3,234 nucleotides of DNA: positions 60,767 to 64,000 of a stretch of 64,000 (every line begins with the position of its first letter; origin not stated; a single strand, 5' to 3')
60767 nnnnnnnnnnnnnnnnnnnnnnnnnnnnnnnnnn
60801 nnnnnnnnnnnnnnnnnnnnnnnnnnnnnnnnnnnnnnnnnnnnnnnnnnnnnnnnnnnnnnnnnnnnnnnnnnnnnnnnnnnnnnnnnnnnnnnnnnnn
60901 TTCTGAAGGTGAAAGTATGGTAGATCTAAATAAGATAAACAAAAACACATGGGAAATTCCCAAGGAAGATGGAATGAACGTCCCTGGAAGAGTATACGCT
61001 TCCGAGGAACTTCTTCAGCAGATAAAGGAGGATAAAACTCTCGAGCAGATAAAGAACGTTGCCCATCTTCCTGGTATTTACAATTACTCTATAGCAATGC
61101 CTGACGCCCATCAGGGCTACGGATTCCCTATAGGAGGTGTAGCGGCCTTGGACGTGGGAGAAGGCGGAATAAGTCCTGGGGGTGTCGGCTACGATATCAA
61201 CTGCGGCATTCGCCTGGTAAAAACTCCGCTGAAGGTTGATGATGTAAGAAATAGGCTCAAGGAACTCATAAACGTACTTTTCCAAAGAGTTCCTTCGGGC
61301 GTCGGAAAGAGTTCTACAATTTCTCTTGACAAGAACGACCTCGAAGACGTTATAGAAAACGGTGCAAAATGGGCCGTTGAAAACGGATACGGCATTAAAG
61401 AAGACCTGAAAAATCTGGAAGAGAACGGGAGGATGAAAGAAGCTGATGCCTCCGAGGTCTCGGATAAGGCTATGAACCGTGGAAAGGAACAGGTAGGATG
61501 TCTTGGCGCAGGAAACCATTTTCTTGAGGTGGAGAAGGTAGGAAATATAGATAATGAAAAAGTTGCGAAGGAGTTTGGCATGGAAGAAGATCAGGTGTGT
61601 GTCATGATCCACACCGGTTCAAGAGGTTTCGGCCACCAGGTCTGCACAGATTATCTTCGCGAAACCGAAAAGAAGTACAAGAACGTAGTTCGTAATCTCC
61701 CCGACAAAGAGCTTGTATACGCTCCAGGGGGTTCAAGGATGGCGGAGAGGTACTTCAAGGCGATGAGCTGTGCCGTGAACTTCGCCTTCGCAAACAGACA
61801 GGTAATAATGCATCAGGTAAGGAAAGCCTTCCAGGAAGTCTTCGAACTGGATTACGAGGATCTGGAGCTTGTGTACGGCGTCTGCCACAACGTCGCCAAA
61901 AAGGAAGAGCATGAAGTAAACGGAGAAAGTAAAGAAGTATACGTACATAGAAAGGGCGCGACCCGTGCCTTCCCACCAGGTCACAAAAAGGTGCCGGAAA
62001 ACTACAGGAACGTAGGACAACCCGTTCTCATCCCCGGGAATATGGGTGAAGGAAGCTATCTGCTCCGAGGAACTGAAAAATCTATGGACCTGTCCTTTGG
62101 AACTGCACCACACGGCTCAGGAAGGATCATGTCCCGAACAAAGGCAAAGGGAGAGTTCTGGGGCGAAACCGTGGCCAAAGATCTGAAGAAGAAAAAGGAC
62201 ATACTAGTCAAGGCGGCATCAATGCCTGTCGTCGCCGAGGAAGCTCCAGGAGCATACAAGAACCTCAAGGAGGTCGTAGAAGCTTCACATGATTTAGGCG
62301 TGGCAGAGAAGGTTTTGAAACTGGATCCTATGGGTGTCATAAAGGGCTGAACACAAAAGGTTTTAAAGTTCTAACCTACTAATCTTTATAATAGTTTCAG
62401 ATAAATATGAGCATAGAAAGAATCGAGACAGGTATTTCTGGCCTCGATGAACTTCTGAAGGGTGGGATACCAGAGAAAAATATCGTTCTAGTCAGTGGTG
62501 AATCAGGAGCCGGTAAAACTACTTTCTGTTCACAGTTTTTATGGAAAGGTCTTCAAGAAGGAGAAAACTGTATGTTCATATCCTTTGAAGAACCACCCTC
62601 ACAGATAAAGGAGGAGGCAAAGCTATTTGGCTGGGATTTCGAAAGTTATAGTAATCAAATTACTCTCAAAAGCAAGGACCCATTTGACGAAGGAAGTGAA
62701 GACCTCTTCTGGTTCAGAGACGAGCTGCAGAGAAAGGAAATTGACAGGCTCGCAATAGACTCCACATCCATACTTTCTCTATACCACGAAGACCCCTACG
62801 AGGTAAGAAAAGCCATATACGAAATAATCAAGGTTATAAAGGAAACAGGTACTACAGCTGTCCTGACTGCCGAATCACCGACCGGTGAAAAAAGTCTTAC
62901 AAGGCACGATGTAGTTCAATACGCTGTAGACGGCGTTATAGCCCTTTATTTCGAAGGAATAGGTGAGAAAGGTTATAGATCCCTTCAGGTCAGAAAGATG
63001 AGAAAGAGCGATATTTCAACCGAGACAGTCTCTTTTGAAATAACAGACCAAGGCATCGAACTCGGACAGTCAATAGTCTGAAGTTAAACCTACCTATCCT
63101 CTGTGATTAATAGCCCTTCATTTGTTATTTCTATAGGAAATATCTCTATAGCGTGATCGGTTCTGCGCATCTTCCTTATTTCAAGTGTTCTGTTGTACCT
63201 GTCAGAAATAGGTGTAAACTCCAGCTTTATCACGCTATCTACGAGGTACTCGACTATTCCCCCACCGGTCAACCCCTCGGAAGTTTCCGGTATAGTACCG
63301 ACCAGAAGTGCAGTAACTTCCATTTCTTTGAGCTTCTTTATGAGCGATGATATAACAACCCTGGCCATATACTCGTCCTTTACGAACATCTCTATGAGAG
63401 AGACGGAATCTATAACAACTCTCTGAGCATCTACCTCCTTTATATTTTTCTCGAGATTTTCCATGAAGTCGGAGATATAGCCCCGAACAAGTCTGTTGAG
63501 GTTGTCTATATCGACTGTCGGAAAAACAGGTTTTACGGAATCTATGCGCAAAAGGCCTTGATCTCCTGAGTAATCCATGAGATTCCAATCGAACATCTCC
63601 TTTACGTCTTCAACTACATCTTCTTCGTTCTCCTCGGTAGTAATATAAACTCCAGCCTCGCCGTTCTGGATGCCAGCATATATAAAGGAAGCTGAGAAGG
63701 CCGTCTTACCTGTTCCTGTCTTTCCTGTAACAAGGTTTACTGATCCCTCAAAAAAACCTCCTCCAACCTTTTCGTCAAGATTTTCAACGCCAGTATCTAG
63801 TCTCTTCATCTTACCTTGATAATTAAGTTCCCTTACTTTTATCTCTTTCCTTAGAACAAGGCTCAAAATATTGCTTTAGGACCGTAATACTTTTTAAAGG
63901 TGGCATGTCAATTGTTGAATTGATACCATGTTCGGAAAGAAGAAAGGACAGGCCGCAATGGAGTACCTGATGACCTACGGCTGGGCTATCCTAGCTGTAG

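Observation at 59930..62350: Archease / tandem-repeat unknown protein / RtcB: a candidate third component of the tRNA ligation module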

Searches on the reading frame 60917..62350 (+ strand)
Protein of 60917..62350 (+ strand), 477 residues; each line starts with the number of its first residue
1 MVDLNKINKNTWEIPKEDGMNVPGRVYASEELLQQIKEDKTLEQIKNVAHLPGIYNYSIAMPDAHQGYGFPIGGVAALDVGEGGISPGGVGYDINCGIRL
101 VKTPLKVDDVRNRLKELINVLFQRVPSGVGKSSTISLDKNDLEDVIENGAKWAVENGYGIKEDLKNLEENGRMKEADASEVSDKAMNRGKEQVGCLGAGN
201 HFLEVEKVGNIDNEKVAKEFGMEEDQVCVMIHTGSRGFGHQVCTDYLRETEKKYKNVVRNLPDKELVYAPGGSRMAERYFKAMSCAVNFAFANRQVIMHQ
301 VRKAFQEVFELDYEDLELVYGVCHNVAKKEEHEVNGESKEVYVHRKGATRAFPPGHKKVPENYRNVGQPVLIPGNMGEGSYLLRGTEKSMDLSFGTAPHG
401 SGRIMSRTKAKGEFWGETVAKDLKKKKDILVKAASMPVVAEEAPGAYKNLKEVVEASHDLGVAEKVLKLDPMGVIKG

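Call 3: search_protein_families(library=pfam, proteins=[window:60917-62350:+], max_evalue=1)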
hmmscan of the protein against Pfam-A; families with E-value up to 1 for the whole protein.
window:60917-62350:+ (477 aa): 2 families
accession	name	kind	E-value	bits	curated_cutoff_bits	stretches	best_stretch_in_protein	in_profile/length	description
PF01139.22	RtcB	-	8.8e-170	566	27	1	44-477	1-426/426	tRNA-splicing ligase RtcB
PF19157.5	DUF5839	-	0.04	14.4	23.7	0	231-261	59-81/83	Family of unknown function (DUF5839)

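Call 4: search_protein_families(library=ncbifam, proteins=[window:60917-62350:+], max_evalue=1)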
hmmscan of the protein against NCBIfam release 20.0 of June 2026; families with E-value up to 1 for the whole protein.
window:60917-62350:+ (477 aa): 4 families
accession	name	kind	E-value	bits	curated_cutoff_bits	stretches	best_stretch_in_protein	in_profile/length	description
NF038162.1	RtcB_rel_intein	exception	7e-205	682.9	1150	2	95-477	578-961/961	intein-containing RtcB family protein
NF007153.0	PRK09588.1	equivalog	5.5e-50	170.4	407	2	162-473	98-369/379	RNA ligase RtcB family protein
NF052663.1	RtcB_rel_intein2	exception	4.3e-40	138.2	1050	2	95-461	310-612/626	intein-containing RctB family protein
TIGR03073.1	release_rtcB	hypoth_equivalog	2.5e-39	135.3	271.8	2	162-471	87-356/356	RNA ligase RtcB family protein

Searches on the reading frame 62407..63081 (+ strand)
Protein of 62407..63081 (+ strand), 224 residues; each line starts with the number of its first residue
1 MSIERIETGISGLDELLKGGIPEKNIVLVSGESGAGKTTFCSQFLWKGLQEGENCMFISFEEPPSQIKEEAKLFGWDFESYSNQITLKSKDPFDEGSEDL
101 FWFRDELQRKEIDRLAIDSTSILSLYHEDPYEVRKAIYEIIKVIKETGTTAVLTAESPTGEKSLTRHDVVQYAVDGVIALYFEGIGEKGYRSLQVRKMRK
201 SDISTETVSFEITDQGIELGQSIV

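Call 3: search_protein_families(library=pfam, proteins=[window:62407-63081:+], max_evalue=1)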
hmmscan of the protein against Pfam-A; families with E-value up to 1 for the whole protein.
window:62407-63081:+ (224 aa): 29 families (the best 25 are shown)
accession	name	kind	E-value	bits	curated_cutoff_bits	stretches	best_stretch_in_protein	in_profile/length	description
PF06745.19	ATPase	-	1.7e-61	208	26.6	1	6-220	1-227/231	KaiC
PF13481.12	AAA_25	-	1.3e-07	31.9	27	1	4-154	13-187/195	AAA domain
PF20720.3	nSTAND3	-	2.8e-05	24.3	27.2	1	23-62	16-56/155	Novel STAND NTPase 3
PF07088.17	GvpD_P-loop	-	4.6e-05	23.8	24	1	27-182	13-174/189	GvpD gas vesicle protein, P-loop domain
PF08423.17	Rad51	-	8e-05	22.5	22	1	4-86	6-96/244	Rad51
PF13173.12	AAA_14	-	8.7e-05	23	27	1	24-109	2-73/129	AAA domain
PF03796.21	DnaB_C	-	0.00057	19.8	27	1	6-68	2-64/255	DnaB-like helicase C terminal domain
PF00154.27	RecA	-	0.00066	19.6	27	1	2-62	29-90/262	recA bacterial DNA recombination protein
PF13479.12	AAA_24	-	0.00072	19.9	27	1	24-62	2-32/195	AAA domain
PF13401.12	AAA_22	-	0.001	19.8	27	1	24-61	5-42/130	AAA domain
PF13191.12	AAA_16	-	0.0018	19.3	32.6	1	15-45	14-45/167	AAA ATPase domain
PF00158.32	Sigma54_activat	-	0.0026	17.9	20.2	1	21-82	19-79/168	Sigma-54 interaction domain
PF05625.17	PAXNEB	-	0.0043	16.6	28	1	7-69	20-83/366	PAXNEB protein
PF02367.23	TsaE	-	0.0065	16.9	26.6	1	21-45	18-42/128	Threonylcarbamoyl adenosine biosynthesis protein TsaE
PF25199.1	nSTAND_NTPase5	-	0.0069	16.7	34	1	23-66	40-84/145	Novel STAND NTPase 5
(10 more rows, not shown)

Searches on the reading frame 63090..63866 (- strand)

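Call 3: search_protein_families(library=pfam, proteins=[window:63090-63866:-], max_evalue=1)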
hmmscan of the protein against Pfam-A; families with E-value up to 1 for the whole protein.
window:63090-63866:- (258 aa): 15 families
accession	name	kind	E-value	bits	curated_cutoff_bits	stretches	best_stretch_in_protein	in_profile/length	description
PF06745.19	ATPase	-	4.3e-58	196.8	26.6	1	24-257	2-229/231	KaiC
PF13481.12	AAA_25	-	7.5e-08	32.7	27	1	22-183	14-177/195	AAA domain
PF07088.17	GvpD_P-loop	-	3.8e-06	27.3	24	1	41-219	10-176/189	GvpD gas vesicle protein, P-loop domain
PF03796.21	DnaB_C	-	4e-05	23.6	27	1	23-182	2-164/255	DnaB-like helicase C terminal domain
PF01637.24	ATPase_2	-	6e-05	23.4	33.2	1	42-201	21-161/225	ATPase domain predominantly from Archaea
PF13479.12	AAA_24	-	0.0093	16.3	27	1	45-162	6-80/195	AAA domain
PF00270.35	DEAD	-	0.013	15.6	26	1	42-111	15-92/167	DEAD/DEAH box helicase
PF14417.12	MEDS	-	0.032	14.5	29.8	1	58-93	17-53/161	MEDS: MEthanogen/methylotroph, DcmR Sensory domain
PF08423.17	Rad51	-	0.038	13.7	22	1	21-61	6-46/244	Rad51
PF20720.3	nSTAND3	-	0.04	14.1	27.2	1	45-90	21-67/155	Novel STAND NTPase 3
PF13238.12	AAA_18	-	0.082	13.8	29.4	1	45-163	2-88/128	AAA domain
PF01695.23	IstB_IS21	-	0.086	12.8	24.1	1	37-78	87-129/238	IstB-like ATP binding protein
PF02374.21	ArsA_ATPase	-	0.12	12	24.3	1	45-77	5-37/305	Anion-transporting ATPase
PF09848.15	SLFN-g3_helicase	-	0.14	11.9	24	1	43-86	3-48/354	Schlafen group 3, DNA/RNA helicase domain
PF04851.21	ResIII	-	0.16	12.3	22.5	1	45-75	27-58/164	Type III restriction enzyme, res subunit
